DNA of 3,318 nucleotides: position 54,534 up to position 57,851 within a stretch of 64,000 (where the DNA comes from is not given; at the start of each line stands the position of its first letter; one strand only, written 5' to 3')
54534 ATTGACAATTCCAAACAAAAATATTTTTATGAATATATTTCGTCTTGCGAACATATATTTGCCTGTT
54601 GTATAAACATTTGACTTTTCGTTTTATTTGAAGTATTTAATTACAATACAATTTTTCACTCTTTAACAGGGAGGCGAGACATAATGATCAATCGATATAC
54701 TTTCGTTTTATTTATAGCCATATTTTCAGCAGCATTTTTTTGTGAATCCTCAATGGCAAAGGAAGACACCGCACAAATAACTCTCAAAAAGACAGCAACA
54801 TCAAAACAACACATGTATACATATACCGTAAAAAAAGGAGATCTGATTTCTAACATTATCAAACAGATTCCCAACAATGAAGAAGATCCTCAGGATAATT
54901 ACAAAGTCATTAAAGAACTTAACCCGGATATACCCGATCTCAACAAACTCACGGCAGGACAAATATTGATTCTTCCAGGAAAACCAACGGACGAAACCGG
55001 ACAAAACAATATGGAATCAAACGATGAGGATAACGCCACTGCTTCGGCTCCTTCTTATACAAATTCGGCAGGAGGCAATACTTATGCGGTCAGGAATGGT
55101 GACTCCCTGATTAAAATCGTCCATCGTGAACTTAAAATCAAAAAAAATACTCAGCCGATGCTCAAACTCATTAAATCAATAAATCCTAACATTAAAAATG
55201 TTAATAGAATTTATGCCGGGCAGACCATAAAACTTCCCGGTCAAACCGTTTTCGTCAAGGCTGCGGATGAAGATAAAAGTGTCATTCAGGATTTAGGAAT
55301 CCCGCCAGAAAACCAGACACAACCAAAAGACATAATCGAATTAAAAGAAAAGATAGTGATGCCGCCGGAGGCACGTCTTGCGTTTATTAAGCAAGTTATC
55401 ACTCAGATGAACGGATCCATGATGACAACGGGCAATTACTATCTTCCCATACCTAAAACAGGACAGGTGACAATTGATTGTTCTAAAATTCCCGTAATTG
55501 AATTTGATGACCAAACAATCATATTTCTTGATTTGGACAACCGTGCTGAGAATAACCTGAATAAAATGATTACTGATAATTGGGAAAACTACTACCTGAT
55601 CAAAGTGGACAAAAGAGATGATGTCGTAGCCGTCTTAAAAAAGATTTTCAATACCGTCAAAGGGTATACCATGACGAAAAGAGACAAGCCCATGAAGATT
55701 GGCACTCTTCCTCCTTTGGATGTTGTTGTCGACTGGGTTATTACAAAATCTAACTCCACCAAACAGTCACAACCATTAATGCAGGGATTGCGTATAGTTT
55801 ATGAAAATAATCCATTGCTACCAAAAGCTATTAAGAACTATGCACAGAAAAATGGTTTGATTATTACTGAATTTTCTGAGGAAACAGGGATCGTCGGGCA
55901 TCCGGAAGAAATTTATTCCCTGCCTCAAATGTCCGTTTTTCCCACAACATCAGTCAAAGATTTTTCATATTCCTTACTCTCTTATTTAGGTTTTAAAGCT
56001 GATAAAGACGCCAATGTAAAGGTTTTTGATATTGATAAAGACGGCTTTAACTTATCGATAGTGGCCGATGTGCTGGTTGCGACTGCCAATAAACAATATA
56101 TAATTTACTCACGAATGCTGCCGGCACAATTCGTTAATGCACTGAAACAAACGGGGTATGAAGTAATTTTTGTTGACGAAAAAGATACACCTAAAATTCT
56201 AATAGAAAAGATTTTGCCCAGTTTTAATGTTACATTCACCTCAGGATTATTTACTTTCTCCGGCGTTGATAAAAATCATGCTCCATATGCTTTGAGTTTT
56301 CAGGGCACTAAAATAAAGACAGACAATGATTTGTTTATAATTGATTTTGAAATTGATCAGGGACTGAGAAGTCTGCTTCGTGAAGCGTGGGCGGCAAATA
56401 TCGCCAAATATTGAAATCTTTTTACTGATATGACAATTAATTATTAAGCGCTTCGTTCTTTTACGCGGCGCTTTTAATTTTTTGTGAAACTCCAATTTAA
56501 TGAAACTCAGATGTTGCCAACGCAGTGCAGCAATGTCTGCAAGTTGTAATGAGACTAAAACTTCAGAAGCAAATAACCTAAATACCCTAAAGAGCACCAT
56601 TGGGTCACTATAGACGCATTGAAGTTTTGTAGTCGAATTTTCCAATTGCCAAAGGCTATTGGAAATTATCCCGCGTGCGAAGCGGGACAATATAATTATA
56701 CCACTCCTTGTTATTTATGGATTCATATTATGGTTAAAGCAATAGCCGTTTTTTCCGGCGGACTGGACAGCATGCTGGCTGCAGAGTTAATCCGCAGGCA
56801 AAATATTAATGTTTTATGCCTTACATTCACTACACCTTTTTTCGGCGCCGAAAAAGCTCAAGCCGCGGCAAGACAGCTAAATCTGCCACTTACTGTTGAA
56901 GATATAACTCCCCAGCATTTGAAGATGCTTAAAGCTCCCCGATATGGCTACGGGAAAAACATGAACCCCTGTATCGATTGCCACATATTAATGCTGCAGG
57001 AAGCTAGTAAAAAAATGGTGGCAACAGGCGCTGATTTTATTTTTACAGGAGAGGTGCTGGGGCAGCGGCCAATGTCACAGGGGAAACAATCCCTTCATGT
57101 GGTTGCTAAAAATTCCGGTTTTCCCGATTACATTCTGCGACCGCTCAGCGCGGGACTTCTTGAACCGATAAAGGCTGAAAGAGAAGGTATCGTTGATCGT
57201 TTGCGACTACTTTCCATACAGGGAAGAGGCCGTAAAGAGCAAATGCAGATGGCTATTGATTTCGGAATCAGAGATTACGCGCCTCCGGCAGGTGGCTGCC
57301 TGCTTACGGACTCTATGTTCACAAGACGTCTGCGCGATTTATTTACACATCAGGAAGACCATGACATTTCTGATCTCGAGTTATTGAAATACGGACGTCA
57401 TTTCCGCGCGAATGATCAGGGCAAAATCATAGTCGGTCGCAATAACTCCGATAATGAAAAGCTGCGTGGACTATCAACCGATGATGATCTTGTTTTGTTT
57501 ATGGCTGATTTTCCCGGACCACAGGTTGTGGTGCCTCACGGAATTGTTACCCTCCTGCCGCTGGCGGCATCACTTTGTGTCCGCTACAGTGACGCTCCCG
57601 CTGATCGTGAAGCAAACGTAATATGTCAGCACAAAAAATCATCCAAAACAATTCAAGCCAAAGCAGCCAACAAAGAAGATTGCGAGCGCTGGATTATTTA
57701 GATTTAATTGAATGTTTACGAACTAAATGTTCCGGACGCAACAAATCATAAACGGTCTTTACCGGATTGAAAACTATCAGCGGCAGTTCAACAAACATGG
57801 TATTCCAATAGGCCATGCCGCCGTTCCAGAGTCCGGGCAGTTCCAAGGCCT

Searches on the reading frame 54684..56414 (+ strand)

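Call 29: search_protein_families(library=pfam, proteins=[window:54684-56414:+])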
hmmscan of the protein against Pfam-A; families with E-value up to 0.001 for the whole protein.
window:54684-56414:+ (576 aa): 1 family
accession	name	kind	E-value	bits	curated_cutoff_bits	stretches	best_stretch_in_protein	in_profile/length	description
PF01476.26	LysM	-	1.6e-08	34.8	20.9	0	47-98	1-43/43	LysM domain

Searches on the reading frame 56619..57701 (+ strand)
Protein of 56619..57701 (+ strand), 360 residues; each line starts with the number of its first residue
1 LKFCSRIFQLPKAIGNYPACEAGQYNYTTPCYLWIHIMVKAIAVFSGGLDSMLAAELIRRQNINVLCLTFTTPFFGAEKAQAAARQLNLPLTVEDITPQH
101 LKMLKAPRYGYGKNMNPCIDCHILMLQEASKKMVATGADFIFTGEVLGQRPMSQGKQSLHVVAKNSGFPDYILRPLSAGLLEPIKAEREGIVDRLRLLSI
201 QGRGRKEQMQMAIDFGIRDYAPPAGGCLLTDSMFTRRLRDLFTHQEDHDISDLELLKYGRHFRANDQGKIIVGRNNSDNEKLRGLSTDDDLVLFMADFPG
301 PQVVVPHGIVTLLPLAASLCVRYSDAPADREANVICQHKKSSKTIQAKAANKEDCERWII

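Call 29: search_protein_families(library=pfam, proteins=[window:56619-57701:+])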
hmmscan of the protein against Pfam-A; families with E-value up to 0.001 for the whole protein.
window:56619-57701:+ (360 aa): 4 families
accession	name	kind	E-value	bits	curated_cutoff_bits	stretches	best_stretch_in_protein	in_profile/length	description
PF18297.6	NFACT-R_2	-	7.7e-20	71.4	26.9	1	259-359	1-104/104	NFACT protein RNA binding domain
PF02568.20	ThiI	-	9.6e-08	32.3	20.5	1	40-176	5-144/197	Thiamine biosynthesis protein (ThiI)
PF03054.22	tRNA_Me_trans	-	8.4e-05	22.7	20.6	0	42-157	4-138/202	tRNA methyl transferase HUP domain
PF24167.1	DUF7411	-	0.00013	22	28.7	1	40-102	2-64/194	Family of unknown function (DUF7411)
